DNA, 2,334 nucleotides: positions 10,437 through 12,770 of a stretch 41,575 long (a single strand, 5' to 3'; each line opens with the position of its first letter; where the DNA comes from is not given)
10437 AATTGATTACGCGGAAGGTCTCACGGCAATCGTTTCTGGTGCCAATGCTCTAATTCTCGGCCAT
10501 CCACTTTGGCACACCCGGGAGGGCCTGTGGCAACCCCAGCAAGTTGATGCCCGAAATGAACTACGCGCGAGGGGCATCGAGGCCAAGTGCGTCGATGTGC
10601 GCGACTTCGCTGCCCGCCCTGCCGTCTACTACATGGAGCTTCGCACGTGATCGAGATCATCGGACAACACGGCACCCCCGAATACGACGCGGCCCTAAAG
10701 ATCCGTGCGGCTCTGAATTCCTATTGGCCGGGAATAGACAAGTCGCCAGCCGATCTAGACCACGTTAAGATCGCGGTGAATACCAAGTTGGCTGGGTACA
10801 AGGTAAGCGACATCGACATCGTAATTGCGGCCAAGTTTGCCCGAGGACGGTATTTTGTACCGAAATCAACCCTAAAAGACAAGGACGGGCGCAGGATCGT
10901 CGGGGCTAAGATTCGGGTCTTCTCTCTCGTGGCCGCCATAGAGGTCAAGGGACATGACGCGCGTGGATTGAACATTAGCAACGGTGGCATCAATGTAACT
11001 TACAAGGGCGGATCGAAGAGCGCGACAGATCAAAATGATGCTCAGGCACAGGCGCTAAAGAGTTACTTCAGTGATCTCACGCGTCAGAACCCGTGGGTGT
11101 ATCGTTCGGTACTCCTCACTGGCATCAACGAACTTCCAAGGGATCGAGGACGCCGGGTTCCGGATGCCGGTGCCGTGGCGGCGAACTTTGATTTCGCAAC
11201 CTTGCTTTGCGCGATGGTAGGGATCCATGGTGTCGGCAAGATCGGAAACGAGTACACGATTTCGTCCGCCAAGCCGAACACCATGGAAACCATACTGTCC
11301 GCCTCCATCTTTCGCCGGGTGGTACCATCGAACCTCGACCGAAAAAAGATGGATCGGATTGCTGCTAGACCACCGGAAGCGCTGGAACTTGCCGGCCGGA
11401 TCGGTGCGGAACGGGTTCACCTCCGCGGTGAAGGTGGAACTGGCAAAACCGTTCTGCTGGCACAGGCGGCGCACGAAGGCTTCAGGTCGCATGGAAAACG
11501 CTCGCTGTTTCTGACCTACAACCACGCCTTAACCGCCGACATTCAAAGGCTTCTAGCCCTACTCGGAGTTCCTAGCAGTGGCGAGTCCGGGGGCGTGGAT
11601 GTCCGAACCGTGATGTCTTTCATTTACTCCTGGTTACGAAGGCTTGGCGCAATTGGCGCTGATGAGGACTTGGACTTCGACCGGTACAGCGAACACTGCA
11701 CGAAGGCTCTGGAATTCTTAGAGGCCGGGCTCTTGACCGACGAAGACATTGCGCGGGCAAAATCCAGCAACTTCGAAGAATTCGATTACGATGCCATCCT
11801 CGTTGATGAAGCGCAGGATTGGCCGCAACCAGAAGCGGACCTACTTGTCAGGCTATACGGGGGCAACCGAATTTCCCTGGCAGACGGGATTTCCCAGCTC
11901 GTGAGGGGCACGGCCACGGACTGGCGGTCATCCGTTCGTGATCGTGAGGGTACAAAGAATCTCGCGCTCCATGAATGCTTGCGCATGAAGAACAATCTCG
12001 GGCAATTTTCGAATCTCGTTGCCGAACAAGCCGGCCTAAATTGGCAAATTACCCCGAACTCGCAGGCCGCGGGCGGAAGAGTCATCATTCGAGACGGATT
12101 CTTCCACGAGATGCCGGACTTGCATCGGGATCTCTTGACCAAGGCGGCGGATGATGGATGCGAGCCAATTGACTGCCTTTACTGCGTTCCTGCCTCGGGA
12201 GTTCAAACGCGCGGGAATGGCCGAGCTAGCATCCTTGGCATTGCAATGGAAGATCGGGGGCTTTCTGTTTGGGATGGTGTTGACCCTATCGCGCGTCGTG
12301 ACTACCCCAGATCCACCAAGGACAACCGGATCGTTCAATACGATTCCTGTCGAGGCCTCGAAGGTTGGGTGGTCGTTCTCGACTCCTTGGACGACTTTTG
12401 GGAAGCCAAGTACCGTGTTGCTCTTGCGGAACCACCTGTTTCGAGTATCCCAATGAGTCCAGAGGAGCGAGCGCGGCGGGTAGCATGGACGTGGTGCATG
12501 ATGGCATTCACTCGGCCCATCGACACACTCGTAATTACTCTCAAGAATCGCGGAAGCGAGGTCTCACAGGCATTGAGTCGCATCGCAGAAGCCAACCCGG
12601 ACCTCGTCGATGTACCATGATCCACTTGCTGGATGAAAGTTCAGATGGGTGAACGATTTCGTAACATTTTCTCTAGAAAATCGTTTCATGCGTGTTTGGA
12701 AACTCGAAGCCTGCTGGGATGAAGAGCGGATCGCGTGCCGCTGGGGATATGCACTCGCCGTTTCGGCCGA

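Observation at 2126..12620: Three-gene, translationally coupled operon: Druantia type III-like pair plus an unreported NERD nuclease-SF1 helicase partner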

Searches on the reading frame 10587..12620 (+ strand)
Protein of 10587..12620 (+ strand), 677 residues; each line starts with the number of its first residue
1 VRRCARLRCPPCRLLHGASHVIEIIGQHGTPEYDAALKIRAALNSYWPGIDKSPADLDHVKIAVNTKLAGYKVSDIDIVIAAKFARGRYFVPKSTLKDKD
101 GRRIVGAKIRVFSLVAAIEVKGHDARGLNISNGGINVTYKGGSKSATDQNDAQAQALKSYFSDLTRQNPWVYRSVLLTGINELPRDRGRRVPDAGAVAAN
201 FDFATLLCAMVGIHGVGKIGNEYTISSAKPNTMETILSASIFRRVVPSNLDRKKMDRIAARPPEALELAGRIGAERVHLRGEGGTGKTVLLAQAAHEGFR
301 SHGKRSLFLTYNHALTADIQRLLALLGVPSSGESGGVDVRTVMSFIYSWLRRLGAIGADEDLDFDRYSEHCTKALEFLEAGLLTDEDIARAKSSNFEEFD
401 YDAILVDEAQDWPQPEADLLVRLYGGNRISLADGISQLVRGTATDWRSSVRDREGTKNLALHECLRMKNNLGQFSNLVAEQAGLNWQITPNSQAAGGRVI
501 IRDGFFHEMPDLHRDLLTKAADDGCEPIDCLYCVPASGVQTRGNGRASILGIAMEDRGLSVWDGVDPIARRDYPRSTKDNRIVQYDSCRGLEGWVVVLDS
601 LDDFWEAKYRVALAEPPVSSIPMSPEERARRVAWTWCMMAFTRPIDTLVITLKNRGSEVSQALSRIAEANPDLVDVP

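Call 6: search_protein_families(library=padloc, proteins=[window:10587-12620:+], max_evalue=0.01)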
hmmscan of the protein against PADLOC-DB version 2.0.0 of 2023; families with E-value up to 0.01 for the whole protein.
window:10587-12620:+ (677 aa): 4 families
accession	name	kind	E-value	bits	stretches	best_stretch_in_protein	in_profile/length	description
PDLC01087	C3a187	-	1.9e-05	21.7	1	273-433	209-354/559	NERD+UvrD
PDLC04173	GajB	-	6.1e-05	20.2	1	283-416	18-138/471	-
PDLC02350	AbiO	-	0.0013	15.6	0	388-477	245-338/468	AbiO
PDLC02372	Nhi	-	0.0033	14.1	0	388-477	251-340/470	-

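Call 7: search_protein_families(library=pfam, proteins=[window:10587-12620:+], max_evalue=0.01)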
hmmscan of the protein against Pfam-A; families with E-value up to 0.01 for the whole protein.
window:10587-12620:+ (677 aa): 3 families
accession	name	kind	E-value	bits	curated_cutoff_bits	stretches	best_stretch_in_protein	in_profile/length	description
PF09848.15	SLFN-g3_helicase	-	0.00075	19.3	24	1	280-346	7-70/354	Schlafen group 3, DNA/RNA helicase domain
PF25199.1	nSTAND_NTPase5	-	0.00093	19.5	34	1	275-318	42-85/145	Novel STAND NTPase 5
PF10236.15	DAP3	-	0.0052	16.5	23.1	1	275-301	24-50/311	Mitochondrial ribosomal death-associated protein 3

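Call 12: search_protein_families(library=ncbifam, proteins=[window:10587-12620:+], max_evalue=0.01)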
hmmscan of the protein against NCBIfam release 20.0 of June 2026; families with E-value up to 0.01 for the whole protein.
window:10587-12620:+ (677 aa): 0 families

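Call 13: search_solved_structures(query=window:10587-12620:+, max_evalue=1, show_alignments=2)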
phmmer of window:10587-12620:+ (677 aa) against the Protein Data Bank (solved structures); distinct sequences matched with E-value up to 1: 2.
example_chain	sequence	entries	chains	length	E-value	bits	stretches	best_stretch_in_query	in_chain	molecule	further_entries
2zts_A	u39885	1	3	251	0.58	11.7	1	276-327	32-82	Putative uncharacterized protein PH0186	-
8zn5_B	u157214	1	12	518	0.7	11.4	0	279-327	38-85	KaiC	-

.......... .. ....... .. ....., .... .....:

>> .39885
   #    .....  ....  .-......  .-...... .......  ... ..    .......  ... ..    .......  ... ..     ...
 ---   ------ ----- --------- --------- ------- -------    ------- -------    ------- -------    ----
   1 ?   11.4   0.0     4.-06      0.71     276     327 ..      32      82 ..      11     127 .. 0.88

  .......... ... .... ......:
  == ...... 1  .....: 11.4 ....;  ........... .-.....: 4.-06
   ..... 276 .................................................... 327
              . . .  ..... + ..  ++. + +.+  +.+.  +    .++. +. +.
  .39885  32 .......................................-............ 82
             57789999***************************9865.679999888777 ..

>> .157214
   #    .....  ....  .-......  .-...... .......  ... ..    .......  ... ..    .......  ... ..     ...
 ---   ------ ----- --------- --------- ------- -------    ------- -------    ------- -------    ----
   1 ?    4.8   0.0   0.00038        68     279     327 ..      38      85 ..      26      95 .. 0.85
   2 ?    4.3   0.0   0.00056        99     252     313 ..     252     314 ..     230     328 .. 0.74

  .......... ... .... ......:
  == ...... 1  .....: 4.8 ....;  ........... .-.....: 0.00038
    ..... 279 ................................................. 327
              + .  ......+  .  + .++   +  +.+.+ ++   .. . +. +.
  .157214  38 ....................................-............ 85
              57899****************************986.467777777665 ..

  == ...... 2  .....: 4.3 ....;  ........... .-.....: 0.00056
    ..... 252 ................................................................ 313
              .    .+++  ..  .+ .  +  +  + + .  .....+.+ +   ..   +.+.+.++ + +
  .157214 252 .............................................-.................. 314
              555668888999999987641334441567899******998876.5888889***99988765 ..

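Call 15: find_homologous_proteins(query=window:10647-12620:+, max_evalue=0.001)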
Query window:10647-12620:+ (657 aa): 350 proteins with E <= 0.001 among 8000 candidates; the best 120 are listed.
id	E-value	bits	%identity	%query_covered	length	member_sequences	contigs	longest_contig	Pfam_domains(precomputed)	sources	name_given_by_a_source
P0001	0.0e+0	1492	99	100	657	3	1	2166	-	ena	-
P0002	0.0e+0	1283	84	100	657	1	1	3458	-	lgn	-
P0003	0.0e+0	1252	83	99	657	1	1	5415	-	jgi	jgi:hypothetical protein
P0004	0.0e+0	1239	82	100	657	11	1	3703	-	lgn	-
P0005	0.0e+0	1083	71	100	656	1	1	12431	-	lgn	-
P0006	4.7e-292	988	65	100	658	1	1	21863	-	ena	-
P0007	4.5e-270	916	63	100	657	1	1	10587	-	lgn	-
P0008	1.6e-255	868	60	100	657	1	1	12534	-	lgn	-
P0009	1.2e-253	861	60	100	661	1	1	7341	-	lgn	-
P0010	2.2e-252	857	58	100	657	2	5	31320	-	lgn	-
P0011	3.9e-252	857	59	99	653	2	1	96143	-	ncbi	-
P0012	4.7e-250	850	59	100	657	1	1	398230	-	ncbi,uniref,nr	ncbi:AAA family ATPase [Roseovarius aestuariivivens]|uniref:AAA family ATPase n=1 Tax=Roseovarius ae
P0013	5.1e-250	850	58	100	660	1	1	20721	-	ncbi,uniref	ncbi:hypothetical protein ACGYLO_21725 [Sulfitobacter sp. 1A13353]|uniref:hypothetical protein n=1 T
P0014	3.0e-245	834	59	100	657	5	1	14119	-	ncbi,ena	-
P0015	8.8e-244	829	59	100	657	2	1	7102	-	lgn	-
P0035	9.8e-216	736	52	100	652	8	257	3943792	-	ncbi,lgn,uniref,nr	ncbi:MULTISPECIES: DEAD/DEAH box helicase family protein [Sinorhizobium]|uniref:DNA or RNA helicase 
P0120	2.2e-202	692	51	96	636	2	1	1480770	-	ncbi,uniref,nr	ncbi:AAA family ATPase [Bradyrhizobium japonicum]|uniref:AAA family ATPase n=1 Tax=Bradyrhizobium ja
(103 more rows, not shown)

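Call 20: find_related_loci(query=A1, collection=genome_contigs, flank=10000)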
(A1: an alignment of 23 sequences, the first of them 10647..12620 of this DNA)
Query A1 (657 aa) in genome_contigs; peptide patterns used: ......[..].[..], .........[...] (x = any residue, [..] = any of these).
276 stretches matched a pattern; 206 encode a relative of the query (tblastn E <= 1e-3); the best 80 are kept; 80 distinct loci.
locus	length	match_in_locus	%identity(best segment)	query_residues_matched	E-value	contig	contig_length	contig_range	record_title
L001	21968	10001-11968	82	1-656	0e+0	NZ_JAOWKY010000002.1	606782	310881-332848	Albidovulum marisflavi strain WL0002 NODE_2_length_606782_cov_62.174397, whole genome shotgun sequence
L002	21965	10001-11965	59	1-656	0e+0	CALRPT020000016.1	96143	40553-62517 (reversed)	MAG: Variovorax paradoxus isolate JJ-KL17-317-1-m1-bin274 genome assembly, contig: JJ-ST95-70-C43, whole genome shotgun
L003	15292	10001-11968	59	1-656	0e+0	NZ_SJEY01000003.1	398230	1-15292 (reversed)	Roseovarius aestuariivivens strain GHTF-24 NODE_3_length_398230_cov_87.7659, whole genome shotgun sequence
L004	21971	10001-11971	53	1-656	0e+0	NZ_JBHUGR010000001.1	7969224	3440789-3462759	Mesorhizobium kowhaii strain ICMP 19512 contig_1, whole genome shotgun sequence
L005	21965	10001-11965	53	1-655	0e+0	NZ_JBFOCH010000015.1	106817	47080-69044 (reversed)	Mesorhizobium marinum strain ZMM04-4 Scaffold15, whole genome shotgun sequence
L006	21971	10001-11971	52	1-656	0e+0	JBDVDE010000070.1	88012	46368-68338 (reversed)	MAG: Hyphomonadaceae bacterium isolate CB.51.F.C3_134_58 CB_51_F_C3_134_58_000000000070, whole genome shotgun sequence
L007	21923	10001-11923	51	1-646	0e+0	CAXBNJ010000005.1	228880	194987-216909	MAG TPA_asm: uncultured Micavibrio sp. isolate ERR2762169_binner12_Refined_72 genome assembly, contig: ERZ3421842.39, wh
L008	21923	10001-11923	51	13-654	0e+0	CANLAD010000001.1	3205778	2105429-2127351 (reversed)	uncultured Erythrobacter sp. isolate 3-258-J.fasta genome assembly, contig: NODE_1, whole genome shotgun sequence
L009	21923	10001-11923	50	13-654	0e+0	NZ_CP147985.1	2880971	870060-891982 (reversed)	Parerythrobacter aurantius strain 1C24 chromosome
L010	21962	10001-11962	46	1-656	0e+0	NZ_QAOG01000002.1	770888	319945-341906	Sphingomonas aurantiaca strain MA101b Ga0191660_102, whole genome shotgun sequence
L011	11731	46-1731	54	96-656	0e+0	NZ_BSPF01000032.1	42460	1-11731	Mesorhizobium tianshanense strain NBRC 102499 sequence032, whole genome shotgun sequence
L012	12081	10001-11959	44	1-656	4e-178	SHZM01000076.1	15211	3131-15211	MAG: Gammaproteobacteria bacterium isolate Baikal-deep-G149 BACOMB-C18790, whole genome shotgun sequence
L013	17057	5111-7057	45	1-655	3e-170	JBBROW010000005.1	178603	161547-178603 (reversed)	MAG: Caulobacterales bacterium isolate La1_metabat2.355 LA1C_B2.355_k141_2812385L_178603_cov_17.9869, whole genome shotg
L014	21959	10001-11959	42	1-656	5e-169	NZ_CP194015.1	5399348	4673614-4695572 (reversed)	Amphritea sp. HPY chromosome, complete genome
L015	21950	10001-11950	43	1-655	2e-160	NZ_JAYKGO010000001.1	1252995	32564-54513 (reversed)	Qipengyuania zhejiangensis strain Z2 contig1, whole genome shotgun sequence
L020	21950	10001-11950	41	1-656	2e-156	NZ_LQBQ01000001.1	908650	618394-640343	Ruegeria marisrubri strain ZGT118 contig_1, whole genome shotgun sequence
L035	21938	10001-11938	36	1-654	1e-113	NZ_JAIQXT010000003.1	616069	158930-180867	Sphingomonas sp. R647 scaffold3, whole genome shotgun sequence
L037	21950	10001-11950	36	1-655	4e-113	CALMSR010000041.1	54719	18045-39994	MAG TPA_asm: uncultured Rhodobacteraceae bacterium isolate SRR2107182_bin.51_CONCOCT_v1.1_MAG genome assembly, contig: E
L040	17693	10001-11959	35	1-655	6e-112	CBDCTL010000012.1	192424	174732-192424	MAG: Geminicoccaceae bacterium isolate 021f478f-b529-4227-926b-88f2ba8b436f genome assembly, contig: contig_12, whole ge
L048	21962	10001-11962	37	1-655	4e-109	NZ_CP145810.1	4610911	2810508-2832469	Sphingopyxis sp. J-6 chromosome, complete genome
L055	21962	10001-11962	36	1-655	1e-106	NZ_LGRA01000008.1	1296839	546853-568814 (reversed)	Azospirillum sp. TSO35-2 Contig02, whole genome shotgun sequence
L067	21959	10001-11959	33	1-652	3e-99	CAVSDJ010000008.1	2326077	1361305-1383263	MAG: Blastocatellia bacterium isolate MFD01916.bin.3.112 genome assembly, contig: contig_6494, whole genome shotgun sequ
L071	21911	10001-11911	31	1-656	3e-96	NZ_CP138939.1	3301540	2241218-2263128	Synechococcus sp. MIT S1220 chromosome, complete genome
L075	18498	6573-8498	32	1-655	1e-93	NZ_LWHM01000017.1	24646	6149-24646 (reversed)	Pseudohongiella nitratireducens strain SCS-49 SCS49_S17, whole genome shotgun sequence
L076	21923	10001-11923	33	1-655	7e-93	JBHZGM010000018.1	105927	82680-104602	Pseudomonas sp. CR1201 NODE_18_length_105927_cov_39.466238, whole genome shotgun sequence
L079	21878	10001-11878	33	1-646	4e-91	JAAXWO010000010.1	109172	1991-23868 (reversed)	MAG: Chlorobiaceae bacterium isolate W9_Combined_metabat2_022 W9_Combined_metabat2_022_NODE_99, whole genome shotgun seq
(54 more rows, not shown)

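Call 23: search_protein_families(library=padloc, alignment_id=A1, max_evalue=1)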
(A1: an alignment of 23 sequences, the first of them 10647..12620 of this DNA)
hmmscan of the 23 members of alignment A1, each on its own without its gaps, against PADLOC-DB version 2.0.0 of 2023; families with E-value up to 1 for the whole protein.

A. member 1, window:10647-12620:+ (657 aa): 6 families
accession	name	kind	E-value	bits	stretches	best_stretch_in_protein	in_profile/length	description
PDLC01087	C3a187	-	1.8e-05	21.8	1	253-413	209-354/559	NERD+UvrD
PDLC04173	GajB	-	5.8e-05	20.2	1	263-396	18-138/471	-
PDLC02350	AbiO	-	0.0012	15.7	2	368-457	245-338/468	AbiO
PDLC02372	Nhi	-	0.003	14.3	1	368-457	251-340/470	-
PDLC03002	Helicase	-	0.02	11.1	1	259-394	209-344/707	-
PDLC00106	GajB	-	0.064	9.8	1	381-462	206-291/577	UrvD helicase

B. families by the number of members that match (of 23 scanned): 18 families
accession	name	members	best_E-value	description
PDLC01087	C3a187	23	4.4e-13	NERD+UvrD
PDLC02350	AbiO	23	6.9e-05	AbiO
PDLC02372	Nhi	22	1.2e-05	-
PDLC03002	Helicase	22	0.00036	-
PDLC04173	GajB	20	2.7e-08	-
PDLC03813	RTasNERD-Hel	5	0.00045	DRT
PDLC04140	mad8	3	0.0036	mads_8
PDLC00106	GajB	3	0.017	UrvD helicase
PDLC00148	GajB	3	0.037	UrvD helicase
PDLC00132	GajB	2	0.011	UrvD helicase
PDLC00126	GajB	1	0.0051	UrvD helicase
PDLC00131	GajB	1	0.012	UrvD helicase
PDLC00140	GajB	1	0.028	UrvD helicase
PDLC00120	GajB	1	0.029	UrvD helicase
PDLC00122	GajB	1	0.034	UrvD helicase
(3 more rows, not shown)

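Call 28: search_protein_families(library=padloc, proteins=[L079:10001-11923:+, L079:11908-13695:+, L079:13689-14960:+, L079:14964-20600:+, L048:1378-3333:+, L048:3330-4406:+, L048:4372-9963:+, L048:9941-11992:+, L071:8632-9855:+, L071:13281-16010:+], max_evalue=0.001)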
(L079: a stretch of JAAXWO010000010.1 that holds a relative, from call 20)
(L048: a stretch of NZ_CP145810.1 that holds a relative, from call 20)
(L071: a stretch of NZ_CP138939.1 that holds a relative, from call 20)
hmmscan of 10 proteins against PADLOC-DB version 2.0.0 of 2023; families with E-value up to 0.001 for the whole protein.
L079:10001-11923:+ (640 aa): 4 families
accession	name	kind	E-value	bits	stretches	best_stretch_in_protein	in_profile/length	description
PDLC04173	GajB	-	9.4e-09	32.7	1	266-438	19-194/471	-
PDLC01087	C3a187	-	3.2e-08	30.8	1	239-419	195-369/559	NERD+UvrD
PDLC02350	AbiO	-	7.1e-08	29.6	1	184-293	123-229/468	AbiO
PDLC02372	Nhi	-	5.3e-07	26.6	0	254-291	198-233/470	-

L079:11908-13695:+ (595 aa): 9 families
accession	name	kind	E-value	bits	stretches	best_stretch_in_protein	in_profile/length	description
PDLC00016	DruF2|DruF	-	1.4e-12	44.4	1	13-203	23-217/1030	Unknown function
PDLC00023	DruF2|DruF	-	4.7e-12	42.8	1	12-199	7-196/1011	Unknown function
PDLC00055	DruF4|DruF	-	1e-11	42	1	92-202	80-192/703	Unknown function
PDLC00054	DruF4|DruF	-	2.3e-10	37.6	1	13-199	2-181/678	Unknown function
PDLC00052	DruF4|DruF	-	1.9e-09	34.2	1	12-199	8-197/692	Unknown function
PDLC00017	DruF2|DruF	-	6.6e-09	32.5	1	92-200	84-198/693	Unknown function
PDLC00053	DruF4|DruF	-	3e-08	30.7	1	14-163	3-153/689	Unknown function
PDLC00020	DruF2|DruF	-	8.6e-08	28.8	1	12-199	8-198/693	Unknown function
PDLC00021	DruF2|DruF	-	1.4e-07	28.5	1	13-198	2-179/676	Unknown function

L079:13689-14960:+ (423 aa): 2 families
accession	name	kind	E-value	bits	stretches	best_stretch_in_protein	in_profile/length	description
PDLC00057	DruL4|DruL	-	4.4e-12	43.9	1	144-232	4-97/309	Unknown function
PDLC00023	DruF2|DruF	-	0.00034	16.8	1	342-413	931-1006/1011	Unknown function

L079:14964-20600:+ (1878 aa): 15 families
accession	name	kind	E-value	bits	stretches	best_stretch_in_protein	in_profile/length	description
PDLC00051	DruE4|DruE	-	0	1537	1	2-1876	4-1818/1829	SNF2 family N-terminal domain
PDLC00014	DruE2|DruE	-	0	1497.6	1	1-1877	1-1919/1928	SNF2 family N-terminal domain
PDLC00015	DruE2|DruE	-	0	1461.4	1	1-1876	2-1875/1887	SNF2 family N-terminal domain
PDLC00013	DruE1|DruE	-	1.5e-188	627.7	3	170-803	144-767/1776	SNF2 family N-terminal domain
PDLC00037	DruE3|DruE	-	1.5e-98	329.3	6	272-802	205-673/2055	SNF2 family N-terminal domain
PDLC00035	DruE3|DruE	-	6.1e-79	264.1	5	1174-1265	1059-1150/1460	SNF2 family N-terminal domain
PDLC00036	DruE3|DruE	-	1.5e-78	262.4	4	532-801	391-656/2023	SNF2 family N-terminal domain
PDLC03960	SngC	-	2.3e-16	57.7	2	89-194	24-93/720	-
PDLC02896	DpdJ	-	8.8e-15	51.5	2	173-396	216-432/1487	DpdJ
PDLC02569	DrmA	-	5.3e-13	45.7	1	1165-1241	820-895/1095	DrmA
PDLC02503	BrxHI|BrxHII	-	7.9e-09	32.3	1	1179-1221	303-345/698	BrxHI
PDLC02570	DrmA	-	1.4e-08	31.6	1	1176-1254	583-659/851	DrmA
PDLC02893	DpdJ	-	1.4e-07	27.9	0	289-366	348-419/876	DpdJ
PDLC02898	DpdJ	-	6.9e-07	26.4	0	289-362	348-415/506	DpdJ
PDLC01196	Cas3d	-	0.00017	18.3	0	89-128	14-52/594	CAS-I-D; effector_G3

L048:1378-3333:+ (651 aa): 0 families

L048:3330-4406:+ (358 aa): 2 families
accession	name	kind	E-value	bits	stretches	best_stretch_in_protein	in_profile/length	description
PDLC00012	DruD1|DruD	-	1.7e-162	538.8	1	1-355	1-353/356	Unknown function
PDLC00010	DruD1|DruD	-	2.1e-111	370.4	1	1-355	2-353/359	Unknown function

L048:4372-9963:+ (1863 aa): 25 families
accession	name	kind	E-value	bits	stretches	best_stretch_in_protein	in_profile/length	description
PDLC00013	DruE1|DruE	-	0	2060.5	1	17-1861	3-1774/1776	SNF2 family N-terminal domain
PDLC00014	DruE2|DruE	-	3.9e-183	609.5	3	22-609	5-632/1928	SNF2 family N-terminal domain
PDLC00051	DruE4|DruE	-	2.1e-179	597.2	3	20-609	5-556/1829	SNF2 family N-terminal domain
PDLC00015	DruE2|DruE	-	2.3e-179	597.2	2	22-609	6-581/1887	SNF2 family N-terminal domain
PDLC00037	DruE3|DruE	-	3.9e-167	556.7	3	1127-1787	1055-1716/2055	SNF2 family N-terminal domain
PDLC00035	DruE3|DruE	-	1.2e-109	365.9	3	302-795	208-669/1460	SNF2 family N-terminal domain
PDLC00036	DruE3|DruE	-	2e-103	344.8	4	1126-1771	1047-1676/2023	SNF2 family N-terminal domain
PDLC02896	DpdJ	-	8e-25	84.7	1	129-422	183-431/1487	DpdJ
PDLC03960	SngC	-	2.5e-20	70.8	2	115-195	29-101/720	-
PDLC02503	BrxHI|BrxHII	-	1.4e-16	57.9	2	1131-1179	301-349/698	BrxHI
PDLC02893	DpdJ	-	6.9e-16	55.3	2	129-219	186-270/876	DpdJ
PDLC02569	DrmA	-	2.3e-15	53.5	2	1130-1183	831-884/1095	DrmA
PDLC02898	DpdJ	-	1.2e-12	45.5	2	130-223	187-274/506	DpdJ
PDLC02570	DrmA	-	1e-11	42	1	1129-1197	582-649/851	DrmA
PDLC02501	BrxHI|BrxHII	-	2.9e-10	36.9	1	120-187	32-93/925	BrxHI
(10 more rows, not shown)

L048:9941-11992:+ (683 aa): 2 families
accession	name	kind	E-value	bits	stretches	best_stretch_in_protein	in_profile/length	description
PDLC04140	mad8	-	0.0003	18.4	1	260-322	14-74/314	mads_8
PDLC04173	GajB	-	0.00053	17.1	1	283-409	19-133/471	-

L071:8632-9855:+ (407 aa): 0 families

L071:13281-16010:+ (909 aa): 0 families

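Call 50: search_protein_families(library=pfam, proteins=[L048:9941-11992:+, L079:10001-11923:+, P0035, P0120], max_evalue=0.01)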
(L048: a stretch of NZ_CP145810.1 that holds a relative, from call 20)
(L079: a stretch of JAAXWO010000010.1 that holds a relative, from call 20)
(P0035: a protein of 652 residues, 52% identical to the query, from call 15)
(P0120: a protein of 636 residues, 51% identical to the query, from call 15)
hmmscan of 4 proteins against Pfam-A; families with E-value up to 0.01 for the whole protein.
L048:9941-11992:+ (683 aa): 5 families
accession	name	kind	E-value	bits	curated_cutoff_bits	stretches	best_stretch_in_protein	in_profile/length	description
PF25199.1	nSTAND_NTPase5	-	1.6e-06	28.4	34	1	272-308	40-76/145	Novel STAND NTPase 5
PF09848.15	SLFN-g3_helicase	-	0.0004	20.2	24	1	276-323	4-52/354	Schlafen group 3, DNA/RNA helicase domain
PF13245.12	AAA_19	-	0.0017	19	25.1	1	271-422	9-115/134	AAA domain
PF04851.21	ResIII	-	0.003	17.9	22.5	1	272-322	22-73/164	Type III restriction enzyme, res subunit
PF04852.17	ALOG_dom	-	0.0097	16.5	26.6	0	135-180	26-70/126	ALOG domain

L079:10001-11923:+ (640 aa): 4 families
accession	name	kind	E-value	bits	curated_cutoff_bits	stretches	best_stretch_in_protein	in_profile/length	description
PF09848.15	SLFN-g3_helicase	-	3.3e-05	23.8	24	1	257-378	2-88/354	Schlafen group 3, DNA/RNA helicase domain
PF25199.1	nSTAND_NTPase5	-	0.00036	20.8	34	1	256-295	41-81/145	Novel STAND NTPase 5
PF13245.12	AAA_19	-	0.0036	17.9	25.1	1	254-407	9-130/134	AAA domain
PF04851.21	ResIII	-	0.0064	16.9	22.5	0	255-308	22-77/164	Type III restriction enzyme, res subunit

P0035 (652 aa): 4 families
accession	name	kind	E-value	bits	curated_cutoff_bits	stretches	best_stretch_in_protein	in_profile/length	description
PF25199.1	nSTAND_NTPase5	-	0.00015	22.1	34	1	257-287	44-74/145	Novel STAND NTPase 5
PF00270.35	DEAD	-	0.0019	18.4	26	1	248-308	8-70/167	DEAD/DEAH box helicase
PF13481.12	AAA_25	-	0.0036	17.4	27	1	228-278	5-57/195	AAA domain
PF00580.27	UvrD-helicase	-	0.0044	17.2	23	0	376-406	209-239/271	UvrD/REP helicase N-terminal domain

P0120 (636 aa): 7 families
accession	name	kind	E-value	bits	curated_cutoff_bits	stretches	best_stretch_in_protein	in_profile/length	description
PF25199.1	nSTAND_NTPase5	-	8.8e-05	22.8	34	1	233-271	44-82/145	Novel STAND NTPase 5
PF00270.35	DEAD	-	0.00039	20.6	26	1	222-278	6-64/167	DEAD/DEAH box helicase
PF13245.12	AAA_19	-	0.00082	20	25.1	1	227-387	8-123/134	AAA domain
PF09848.15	SLFN-g3_helicase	-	0.00092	19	24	1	233-366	4-89/354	Schlafen group 3, DNA/RNA helicase domain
PF13481.12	AAA_25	-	0.0011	19.1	27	1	203-261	4-62/195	AAA domain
PF13604.12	AAA_30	-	0.0029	17.8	27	1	224-306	10-81/191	AAA domain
PF04851.21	ResIII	-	0.0064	16.8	22.5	0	229-276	22-70/164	Type III restriction enzyme, res subunit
